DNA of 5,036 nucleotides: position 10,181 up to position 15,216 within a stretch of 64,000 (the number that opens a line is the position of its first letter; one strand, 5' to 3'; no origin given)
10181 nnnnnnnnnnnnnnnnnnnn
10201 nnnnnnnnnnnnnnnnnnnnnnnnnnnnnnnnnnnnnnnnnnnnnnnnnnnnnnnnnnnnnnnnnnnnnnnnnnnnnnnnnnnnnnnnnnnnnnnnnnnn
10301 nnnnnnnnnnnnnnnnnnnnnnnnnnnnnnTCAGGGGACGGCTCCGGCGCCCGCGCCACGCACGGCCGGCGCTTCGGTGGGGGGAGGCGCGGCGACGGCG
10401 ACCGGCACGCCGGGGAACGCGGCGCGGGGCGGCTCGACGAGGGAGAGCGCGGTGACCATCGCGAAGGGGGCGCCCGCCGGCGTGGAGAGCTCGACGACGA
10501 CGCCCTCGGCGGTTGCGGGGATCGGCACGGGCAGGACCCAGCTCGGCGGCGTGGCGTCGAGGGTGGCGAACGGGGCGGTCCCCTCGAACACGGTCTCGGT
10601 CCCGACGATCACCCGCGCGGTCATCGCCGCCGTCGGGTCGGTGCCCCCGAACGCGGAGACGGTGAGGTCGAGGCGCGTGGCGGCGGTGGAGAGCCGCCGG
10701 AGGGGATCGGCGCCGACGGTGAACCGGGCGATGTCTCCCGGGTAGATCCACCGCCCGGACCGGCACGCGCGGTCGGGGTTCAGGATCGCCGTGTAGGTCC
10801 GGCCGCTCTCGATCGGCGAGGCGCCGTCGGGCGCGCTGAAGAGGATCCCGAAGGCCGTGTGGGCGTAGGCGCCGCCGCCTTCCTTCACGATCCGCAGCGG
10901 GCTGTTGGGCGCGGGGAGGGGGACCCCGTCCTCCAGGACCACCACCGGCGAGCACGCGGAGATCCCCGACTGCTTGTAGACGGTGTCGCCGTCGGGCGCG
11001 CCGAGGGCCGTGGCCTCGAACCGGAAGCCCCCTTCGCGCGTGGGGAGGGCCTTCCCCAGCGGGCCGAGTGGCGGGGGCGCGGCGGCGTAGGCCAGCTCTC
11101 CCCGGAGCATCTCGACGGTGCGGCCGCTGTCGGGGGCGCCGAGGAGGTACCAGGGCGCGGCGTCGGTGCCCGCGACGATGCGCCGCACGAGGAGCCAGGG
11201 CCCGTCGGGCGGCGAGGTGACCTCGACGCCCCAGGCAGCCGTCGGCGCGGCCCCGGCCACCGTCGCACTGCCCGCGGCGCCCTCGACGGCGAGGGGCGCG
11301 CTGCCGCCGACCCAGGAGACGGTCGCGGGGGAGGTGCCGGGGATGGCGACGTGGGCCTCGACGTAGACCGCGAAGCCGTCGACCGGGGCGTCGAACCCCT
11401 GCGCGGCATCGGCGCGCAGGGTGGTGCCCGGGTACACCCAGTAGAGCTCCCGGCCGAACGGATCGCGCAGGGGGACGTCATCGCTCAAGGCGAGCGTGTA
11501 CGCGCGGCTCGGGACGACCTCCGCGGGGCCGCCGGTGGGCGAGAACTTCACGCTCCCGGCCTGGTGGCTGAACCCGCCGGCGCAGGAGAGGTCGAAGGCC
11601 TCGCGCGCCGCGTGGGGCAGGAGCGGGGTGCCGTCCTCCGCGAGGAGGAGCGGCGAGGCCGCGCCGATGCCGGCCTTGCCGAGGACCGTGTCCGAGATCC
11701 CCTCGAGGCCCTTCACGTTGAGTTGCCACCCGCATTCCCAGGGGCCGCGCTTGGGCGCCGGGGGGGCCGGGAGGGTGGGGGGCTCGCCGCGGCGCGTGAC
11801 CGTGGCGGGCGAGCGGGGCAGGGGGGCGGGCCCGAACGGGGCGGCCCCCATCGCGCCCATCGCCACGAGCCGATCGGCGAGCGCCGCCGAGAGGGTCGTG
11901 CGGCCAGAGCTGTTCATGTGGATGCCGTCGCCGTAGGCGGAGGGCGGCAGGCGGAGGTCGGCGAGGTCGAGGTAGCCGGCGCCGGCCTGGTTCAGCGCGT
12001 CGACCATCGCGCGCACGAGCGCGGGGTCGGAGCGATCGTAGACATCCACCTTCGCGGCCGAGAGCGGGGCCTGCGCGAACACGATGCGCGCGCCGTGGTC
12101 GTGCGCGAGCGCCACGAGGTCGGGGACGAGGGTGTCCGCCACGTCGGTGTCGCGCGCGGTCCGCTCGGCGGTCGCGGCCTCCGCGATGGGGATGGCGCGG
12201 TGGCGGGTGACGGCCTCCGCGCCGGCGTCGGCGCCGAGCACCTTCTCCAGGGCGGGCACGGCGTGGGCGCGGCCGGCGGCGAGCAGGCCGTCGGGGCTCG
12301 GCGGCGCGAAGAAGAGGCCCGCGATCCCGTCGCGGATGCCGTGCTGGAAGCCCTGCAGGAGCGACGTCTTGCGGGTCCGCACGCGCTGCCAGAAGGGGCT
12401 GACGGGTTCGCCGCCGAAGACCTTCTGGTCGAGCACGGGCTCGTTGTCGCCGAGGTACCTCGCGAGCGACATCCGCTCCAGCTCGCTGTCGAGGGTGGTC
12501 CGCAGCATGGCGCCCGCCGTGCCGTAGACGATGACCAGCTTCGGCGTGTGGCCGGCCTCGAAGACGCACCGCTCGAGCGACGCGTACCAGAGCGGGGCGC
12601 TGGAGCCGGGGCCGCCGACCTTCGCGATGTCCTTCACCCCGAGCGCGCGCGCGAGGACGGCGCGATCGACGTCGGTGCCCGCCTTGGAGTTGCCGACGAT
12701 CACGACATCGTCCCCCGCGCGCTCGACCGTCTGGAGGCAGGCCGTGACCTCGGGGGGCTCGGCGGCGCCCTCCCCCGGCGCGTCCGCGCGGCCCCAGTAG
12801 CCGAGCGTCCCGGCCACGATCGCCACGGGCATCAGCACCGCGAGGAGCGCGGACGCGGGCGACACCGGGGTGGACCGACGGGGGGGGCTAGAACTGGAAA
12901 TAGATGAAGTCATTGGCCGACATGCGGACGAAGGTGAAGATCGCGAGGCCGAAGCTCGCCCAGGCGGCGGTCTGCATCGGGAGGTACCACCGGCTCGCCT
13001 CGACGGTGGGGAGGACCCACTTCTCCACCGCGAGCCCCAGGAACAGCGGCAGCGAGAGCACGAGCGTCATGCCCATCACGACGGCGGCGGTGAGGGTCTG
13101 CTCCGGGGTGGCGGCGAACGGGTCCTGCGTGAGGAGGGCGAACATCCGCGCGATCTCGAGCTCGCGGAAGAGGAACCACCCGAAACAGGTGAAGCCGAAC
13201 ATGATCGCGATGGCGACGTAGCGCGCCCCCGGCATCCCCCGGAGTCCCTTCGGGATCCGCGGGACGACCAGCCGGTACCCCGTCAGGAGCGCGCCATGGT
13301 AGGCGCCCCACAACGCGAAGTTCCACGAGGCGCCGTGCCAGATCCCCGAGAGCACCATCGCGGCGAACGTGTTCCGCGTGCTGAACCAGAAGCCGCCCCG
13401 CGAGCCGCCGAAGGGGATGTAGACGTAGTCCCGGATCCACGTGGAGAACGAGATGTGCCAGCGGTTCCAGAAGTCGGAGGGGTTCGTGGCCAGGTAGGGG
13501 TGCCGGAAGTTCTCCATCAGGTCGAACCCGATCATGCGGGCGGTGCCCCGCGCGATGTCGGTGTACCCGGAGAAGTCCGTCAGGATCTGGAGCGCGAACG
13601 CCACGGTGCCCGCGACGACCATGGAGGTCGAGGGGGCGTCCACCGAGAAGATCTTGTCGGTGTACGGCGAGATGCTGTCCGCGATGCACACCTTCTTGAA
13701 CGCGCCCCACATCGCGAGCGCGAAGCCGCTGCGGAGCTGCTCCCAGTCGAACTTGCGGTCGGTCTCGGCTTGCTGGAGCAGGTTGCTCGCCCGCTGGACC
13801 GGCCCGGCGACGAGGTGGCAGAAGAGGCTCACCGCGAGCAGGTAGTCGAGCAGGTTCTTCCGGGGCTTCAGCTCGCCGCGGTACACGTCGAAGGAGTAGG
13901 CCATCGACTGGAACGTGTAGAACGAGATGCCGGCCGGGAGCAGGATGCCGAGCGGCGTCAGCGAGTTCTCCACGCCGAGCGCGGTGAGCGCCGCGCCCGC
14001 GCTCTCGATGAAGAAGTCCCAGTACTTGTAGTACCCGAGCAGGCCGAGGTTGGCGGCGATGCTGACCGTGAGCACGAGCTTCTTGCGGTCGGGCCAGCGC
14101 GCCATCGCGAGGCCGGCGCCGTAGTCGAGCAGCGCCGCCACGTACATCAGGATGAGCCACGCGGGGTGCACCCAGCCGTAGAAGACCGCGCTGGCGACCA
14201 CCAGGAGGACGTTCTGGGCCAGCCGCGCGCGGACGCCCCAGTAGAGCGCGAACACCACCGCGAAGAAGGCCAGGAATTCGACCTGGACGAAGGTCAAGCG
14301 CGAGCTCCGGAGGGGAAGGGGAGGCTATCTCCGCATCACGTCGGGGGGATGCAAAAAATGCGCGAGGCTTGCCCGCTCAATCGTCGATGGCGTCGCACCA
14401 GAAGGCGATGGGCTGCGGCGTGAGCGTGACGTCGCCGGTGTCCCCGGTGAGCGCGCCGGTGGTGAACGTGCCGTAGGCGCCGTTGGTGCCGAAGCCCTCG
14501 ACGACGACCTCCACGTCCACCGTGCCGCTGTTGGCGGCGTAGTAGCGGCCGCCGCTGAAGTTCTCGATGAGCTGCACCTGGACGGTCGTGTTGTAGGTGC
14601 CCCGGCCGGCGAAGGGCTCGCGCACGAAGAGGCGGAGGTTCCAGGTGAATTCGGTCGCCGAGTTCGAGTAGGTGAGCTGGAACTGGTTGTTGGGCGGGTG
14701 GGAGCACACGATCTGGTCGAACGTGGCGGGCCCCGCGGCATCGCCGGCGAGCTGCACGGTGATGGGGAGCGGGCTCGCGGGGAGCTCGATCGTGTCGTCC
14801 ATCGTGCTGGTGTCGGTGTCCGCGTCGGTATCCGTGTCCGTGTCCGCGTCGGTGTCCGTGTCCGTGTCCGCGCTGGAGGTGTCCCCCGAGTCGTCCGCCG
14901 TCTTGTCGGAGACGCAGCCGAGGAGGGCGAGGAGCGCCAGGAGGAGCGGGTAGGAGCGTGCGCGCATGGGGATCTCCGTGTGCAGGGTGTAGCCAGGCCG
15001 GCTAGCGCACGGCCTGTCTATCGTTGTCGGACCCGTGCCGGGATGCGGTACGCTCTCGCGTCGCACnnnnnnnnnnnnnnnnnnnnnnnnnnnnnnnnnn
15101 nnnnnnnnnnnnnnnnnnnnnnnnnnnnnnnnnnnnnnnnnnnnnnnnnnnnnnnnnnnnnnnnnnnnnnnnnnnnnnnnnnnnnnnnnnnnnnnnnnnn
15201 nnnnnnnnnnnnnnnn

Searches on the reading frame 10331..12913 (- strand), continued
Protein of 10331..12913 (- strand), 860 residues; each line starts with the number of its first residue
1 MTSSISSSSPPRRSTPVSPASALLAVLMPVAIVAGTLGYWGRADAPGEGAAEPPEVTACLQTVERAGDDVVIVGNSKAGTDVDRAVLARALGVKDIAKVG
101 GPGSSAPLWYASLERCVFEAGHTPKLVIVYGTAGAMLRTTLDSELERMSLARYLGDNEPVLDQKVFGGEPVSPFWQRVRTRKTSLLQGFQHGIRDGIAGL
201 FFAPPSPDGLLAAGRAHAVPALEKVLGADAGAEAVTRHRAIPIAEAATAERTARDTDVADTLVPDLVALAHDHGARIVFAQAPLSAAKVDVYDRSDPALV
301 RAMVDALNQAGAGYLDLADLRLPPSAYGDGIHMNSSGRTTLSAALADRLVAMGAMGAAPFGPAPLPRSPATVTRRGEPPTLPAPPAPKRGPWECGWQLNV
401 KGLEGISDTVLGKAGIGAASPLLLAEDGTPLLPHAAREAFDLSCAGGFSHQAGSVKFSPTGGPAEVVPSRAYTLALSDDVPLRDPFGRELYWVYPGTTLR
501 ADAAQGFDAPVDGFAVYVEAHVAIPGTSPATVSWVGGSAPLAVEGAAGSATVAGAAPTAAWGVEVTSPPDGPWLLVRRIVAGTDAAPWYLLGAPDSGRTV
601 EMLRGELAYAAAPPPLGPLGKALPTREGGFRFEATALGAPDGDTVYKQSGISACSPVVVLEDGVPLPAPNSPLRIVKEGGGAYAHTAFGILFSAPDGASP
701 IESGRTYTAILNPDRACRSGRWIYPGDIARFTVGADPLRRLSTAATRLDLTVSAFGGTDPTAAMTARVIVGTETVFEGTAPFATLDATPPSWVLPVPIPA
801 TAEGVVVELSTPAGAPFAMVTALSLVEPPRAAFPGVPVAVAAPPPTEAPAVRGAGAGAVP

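Call 71: find_encoding_contigs(protein=P0126, flank=8000, max_places=1)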
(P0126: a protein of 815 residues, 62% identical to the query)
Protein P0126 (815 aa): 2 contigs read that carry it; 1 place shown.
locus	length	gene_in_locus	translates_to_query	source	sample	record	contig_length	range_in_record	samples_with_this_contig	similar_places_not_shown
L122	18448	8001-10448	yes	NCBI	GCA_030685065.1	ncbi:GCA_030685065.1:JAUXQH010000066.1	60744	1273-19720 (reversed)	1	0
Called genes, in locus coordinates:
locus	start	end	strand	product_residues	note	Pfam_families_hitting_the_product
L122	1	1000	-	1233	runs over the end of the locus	PF06283:ThuA (weak), PF11617:Cu-binding_MopE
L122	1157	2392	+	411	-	PF01082:Cu2_monooxygen (weak), PF03712:Cu2_monoox_C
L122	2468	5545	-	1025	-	PF11617:Cu-binding_MopE, PF13385:Laminin_G_3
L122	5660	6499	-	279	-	PF03807:F420_oxidored, PF14748:P5CR_dimer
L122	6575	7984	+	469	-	PF03062:MBOAT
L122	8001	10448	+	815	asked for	-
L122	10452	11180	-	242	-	-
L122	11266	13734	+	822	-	PF11617:Cu-binding_MopE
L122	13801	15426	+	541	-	-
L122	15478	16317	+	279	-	-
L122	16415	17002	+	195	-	-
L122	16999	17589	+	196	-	-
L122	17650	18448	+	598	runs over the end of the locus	PF11617:Cu-binding_MopE, PF01839:FG-GAP (faint), PF11617:Cu-binding_MopE, PF13517:FG-GAP_3 (weak)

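Call 72: find_encoding_contigs(protein=P0131, flank=8000, max_places=1)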
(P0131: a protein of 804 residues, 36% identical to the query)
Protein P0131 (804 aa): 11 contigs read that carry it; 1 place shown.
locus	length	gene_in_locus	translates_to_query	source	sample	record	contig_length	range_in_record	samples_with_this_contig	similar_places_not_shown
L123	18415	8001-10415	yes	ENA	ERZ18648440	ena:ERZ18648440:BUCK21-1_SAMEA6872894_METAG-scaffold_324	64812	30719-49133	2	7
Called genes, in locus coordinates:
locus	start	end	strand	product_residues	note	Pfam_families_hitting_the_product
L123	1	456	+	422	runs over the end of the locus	-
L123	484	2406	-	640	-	PF00989:PAS (faint), PF13188:PAS_8 (faint), PF08448:PAS_4, PF13426:PAS_9 (faint), PF00512:HisKA, PF02518:HATPase_c, PF00072:Response_reg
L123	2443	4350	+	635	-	PF01839:FG-GAP (faint), PF13517:FG-GAP_3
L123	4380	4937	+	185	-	PF10502:Peptidase_S26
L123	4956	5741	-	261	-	-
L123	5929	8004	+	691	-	-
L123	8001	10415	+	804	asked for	-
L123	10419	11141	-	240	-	PF01925:TauE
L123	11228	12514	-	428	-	PF07719:TPR_2 (faint), PF00515:TPR_1 (faint), PF13181:TPR_8 (faint), PF13428:TPR_14 (faint), PF13432:TPR_16 (weak), PF23914:TPR_CcmH_CycH (weak)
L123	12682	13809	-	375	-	PF13439:Glyco_transf_4 (faint), PF00534:Glycos_transf_1, PF13692:Glyco_trans_1_4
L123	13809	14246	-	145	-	PF10722:YbjN (weak), PF22551:TY-Chap1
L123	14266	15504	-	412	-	PF13439:Glyco_transf_4, PF13579:Glyco_trans_4_4 (weak), PF13439:Glyco_transf_4 (weak), PF00534:Glycos_transf_1, PF13692:Glyco_trans_1_4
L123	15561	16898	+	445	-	PF00072:Response_reg, PF00158:Sigma54_activat, PF13191:AAA_16 (weak), PF01078:Mg_chelatase (faint), PF14532:Sigma54_activ_2, PF07728:AAA_5 (weak), PF25601:AAA_lid_14, PF02954:HTH_8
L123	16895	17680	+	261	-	PF13424:TPR_12 (faint), PF00515:TPR_1 (faint), PF07719:TPR_2 (faint), PF13414:TPR_11 (faint), PF13432:TPR_16 (weak), PF13371:TPR_9 (weak), PF13432:TPR_16 (weak), PF13428:TPR_14 (weak), +4 more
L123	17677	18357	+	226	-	-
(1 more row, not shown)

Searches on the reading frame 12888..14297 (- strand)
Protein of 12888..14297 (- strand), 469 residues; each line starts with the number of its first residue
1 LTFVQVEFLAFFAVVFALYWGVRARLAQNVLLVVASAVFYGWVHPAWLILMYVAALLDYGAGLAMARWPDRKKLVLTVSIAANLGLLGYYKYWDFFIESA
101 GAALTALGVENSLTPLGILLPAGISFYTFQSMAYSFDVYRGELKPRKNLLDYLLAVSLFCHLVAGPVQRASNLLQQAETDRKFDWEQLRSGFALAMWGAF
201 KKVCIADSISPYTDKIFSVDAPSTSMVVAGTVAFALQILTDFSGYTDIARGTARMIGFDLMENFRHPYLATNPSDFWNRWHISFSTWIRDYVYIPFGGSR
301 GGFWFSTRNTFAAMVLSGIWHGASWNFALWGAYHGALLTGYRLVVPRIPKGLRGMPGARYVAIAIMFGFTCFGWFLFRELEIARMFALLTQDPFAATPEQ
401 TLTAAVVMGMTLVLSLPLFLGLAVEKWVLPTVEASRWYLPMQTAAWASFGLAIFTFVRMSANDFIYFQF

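Call 3: search_protein_families(library=pfam, proteins=[window:12888-14297:-], max_evalue=0.01)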
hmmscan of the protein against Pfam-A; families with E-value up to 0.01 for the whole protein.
window:12888-14297:- (469 aa): 1 family
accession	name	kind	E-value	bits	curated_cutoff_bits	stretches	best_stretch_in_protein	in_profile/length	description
PF03062.24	MBOAT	-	9.7e-22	78.1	27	1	148-371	80-322/337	MBOAT, membrane-bound O-acyltransferase family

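Call 5: search_protein_families(library=ncbifam, proteins=[window:12888-14297:-], max_evalue=0.1)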
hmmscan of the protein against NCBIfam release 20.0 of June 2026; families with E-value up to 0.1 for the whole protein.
window:12888-14297:- (469 aa): 1 family
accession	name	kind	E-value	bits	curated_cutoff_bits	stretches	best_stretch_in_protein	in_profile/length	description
TIGR04091.1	LTA_dltB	equivalog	4.9e-40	137.9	375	1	74-378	80-377/380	D-alanyl-lipoteichoic acid biosynthesis protein DltB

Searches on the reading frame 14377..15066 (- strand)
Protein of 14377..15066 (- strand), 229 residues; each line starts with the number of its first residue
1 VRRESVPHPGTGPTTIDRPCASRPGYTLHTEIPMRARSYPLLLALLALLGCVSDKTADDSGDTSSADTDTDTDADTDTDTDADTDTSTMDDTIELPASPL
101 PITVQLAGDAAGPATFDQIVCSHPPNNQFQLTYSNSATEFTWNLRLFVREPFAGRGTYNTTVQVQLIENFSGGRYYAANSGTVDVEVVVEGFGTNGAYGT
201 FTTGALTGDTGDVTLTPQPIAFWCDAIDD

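Call 3: search_protein_families(library=pfam, proteins=[window:14377-15066:-], max_evalue=0.01)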
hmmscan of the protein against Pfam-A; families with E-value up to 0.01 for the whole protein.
window:14377-15066:- (229 aa): 1 family
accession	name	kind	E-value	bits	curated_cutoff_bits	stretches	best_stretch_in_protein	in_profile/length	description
PF21827.1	New_glue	-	0.00041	20.5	31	1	34-91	1-55/94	New glue protein family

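Call 5: search_protein_families(library=ncbifam, proteins=[window:14377-15066:-], max_evalue=0.1)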
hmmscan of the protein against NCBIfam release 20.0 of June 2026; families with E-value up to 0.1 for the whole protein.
window:14377-15066:- (229 aa): 0 families
